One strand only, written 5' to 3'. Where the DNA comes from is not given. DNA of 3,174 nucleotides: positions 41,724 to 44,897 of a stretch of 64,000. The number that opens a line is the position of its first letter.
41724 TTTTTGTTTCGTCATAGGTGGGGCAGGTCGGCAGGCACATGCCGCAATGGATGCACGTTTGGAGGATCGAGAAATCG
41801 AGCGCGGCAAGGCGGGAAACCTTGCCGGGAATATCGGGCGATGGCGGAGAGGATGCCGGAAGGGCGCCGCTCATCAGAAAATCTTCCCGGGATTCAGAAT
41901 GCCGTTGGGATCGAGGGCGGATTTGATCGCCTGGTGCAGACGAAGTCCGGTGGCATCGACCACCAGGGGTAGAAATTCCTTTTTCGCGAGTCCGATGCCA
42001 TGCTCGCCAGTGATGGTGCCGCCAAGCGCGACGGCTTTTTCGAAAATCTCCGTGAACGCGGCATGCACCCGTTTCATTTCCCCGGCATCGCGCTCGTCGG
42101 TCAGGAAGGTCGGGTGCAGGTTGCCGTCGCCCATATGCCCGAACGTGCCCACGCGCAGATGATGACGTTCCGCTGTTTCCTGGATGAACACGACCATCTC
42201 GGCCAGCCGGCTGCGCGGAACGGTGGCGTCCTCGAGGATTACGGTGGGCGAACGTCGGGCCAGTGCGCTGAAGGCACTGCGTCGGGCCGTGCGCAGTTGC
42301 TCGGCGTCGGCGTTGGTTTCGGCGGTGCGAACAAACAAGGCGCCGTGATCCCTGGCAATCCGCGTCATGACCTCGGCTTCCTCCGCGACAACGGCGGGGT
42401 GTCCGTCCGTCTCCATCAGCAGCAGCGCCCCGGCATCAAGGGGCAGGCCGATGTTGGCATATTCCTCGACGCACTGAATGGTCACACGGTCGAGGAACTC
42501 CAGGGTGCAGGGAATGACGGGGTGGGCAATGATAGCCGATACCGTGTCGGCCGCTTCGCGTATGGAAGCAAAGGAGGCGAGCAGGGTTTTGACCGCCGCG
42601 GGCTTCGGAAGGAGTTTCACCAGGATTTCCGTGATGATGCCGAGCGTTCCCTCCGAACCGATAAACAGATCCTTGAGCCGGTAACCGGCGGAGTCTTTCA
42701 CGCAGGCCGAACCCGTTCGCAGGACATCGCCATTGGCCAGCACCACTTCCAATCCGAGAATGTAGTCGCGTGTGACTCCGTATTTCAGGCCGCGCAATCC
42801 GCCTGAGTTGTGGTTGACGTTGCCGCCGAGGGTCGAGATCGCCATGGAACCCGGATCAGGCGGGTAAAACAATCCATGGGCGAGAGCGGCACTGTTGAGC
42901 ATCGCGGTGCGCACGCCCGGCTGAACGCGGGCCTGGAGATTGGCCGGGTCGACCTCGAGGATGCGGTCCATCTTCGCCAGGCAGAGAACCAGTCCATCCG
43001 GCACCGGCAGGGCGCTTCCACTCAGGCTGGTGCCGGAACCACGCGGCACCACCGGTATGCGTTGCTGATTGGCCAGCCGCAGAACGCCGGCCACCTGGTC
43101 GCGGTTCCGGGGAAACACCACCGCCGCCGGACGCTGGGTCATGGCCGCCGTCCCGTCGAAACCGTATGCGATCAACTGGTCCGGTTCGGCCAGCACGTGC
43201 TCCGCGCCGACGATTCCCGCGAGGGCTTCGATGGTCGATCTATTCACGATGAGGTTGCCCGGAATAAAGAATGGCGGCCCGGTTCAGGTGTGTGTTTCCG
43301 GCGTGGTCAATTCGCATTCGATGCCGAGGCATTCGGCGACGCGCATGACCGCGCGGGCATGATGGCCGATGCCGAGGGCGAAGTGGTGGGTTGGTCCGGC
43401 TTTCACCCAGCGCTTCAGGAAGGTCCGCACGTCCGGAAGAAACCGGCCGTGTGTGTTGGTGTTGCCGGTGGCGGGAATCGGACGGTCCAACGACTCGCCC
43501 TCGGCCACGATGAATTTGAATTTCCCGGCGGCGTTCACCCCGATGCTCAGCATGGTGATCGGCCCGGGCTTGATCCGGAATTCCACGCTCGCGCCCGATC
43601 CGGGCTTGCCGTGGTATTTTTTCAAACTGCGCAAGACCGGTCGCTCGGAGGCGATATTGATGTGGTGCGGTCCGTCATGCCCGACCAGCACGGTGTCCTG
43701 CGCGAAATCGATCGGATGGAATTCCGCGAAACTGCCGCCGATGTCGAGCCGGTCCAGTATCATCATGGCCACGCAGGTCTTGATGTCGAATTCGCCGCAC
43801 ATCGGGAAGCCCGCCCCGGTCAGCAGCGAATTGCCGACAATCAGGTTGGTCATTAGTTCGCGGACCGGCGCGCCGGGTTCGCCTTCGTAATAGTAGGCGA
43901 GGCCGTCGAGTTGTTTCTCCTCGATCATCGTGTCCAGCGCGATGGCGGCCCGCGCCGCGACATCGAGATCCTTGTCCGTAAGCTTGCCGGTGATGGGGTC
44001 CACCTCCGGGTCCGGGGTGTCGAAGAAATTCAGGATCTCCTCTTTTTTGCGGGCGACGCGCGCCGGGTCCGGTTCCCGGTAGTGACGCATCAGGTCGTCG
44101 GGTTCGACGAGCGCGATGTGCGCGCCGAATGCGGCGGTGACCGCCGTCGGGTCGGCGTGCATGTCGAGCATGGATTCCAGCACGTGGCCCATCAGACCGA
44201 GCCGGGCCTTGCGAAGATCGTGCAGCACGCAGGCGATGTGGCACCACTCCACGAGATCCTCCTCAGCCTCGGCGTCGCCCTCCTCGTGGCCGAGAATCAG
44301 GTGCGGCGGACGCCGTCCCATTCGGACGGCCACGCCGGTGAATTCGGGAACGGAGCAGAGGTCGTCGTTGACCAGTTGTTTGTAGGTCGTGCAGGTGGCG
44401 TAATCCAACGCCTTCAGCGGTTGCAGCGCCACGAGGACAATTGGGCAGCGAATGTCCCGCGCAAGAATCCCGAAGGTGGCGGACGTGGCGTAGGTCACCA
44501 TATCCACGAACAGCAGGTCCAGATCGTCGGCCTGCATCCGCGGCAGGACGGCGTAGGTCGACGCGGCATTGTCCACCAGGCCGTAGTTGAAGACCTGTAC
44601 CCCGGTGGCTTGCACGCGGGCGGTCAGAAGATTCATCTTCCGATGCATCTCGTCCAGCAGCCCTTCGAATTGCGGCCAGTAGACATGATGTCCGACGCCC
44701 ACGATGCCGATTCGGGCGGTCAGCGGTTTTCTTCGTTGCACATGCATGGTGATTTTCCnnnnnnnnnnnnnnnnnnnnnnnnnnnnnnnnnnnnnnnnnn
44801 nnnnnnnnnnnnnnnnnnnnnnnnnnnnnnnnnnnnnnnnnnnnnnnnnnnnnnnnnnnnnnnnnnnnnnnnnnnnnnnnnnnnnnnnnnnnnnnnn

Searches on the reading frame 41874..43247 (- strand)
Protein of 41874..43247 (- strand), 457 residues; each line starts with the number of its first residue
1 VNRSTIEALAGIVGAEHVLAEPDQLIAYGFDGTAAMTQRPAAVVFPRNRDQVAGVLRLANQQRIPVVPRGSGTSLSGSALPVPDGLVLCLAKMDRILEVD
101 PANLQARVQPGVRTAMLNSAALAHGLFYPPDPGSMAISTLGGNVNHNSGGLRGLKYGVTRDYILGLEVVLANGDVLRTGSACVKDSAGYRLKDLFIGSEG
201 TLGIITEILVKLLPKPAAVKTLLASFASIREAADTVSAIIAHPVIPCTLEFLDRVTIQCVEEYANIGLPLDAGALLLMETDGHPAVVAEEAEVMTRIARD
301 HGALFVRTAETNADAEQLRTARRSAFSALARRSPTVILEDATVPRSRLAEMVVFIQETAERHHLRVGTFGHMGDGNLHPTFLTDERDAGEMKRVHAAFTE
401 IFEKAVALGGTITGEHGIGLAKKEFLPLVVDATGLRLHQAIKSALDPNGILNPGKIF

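Call 13: search_protein_families(library=pfam, proteins=[window:41874-43247:-], max_evalue=0.01)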
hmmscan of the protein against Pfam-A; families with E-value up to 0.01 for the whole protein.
window:41874-43247:- (457 aa): 2 families
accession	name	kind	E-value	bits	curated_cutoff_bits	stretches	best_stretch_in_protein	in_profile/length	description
PF02913.24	FAD-oxidase_C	-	1.1e-73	248.4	21.2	1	215-456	1-248/248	FAD linked oxidases, C-terminal domain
PF01565.28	FAD_binding_4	-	3.6e-43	147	26.4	1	40-179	1-139/139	FAD binding domain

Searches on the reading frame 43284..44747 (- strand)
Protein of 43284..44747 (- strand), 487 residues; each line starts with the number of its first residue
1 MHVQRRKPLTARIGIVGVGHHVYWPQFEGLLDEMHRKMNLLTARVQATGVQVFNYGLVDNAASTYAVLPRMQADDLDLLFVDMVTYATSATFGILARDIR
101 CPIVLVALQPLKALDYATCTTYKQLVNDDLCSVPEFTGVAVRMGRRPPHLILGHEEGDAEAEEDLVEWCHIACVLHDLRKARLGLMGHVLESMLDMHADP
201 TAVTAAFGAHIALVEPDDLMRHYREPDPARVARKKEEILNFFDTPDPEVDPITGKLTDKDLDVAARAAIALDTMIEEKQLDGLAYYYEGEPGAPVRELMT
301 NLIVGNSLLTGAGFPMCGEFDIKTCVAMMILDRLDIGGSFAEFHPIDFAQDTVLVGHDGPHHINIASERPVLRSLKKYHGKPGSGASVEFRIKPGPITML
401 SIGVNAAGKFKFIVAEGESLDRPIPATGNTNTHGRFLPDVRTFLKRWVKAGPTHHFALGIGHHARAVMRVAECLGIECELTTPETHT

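Call 13: search_protein_families(library=pfam, proteins=[window:43284-44747:-], max_evalue=0.01)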
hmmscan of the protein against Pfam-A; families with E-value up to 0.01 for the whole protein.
window:43284-44747:- (487 aa): 2 families
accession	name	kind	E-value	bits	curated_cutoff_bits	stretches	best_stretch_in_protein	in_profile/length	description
PF11762.14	Arabinose_Iso_C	-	3.9e-10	40.1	25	1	338-477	2-144/144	L-arabinose isomerase C-terminal domain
PF02952.23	Fucose_iso_C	-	2e-09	37.7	29.3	1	377-478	32-140/143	L-fucose isomerase, C-terminal domain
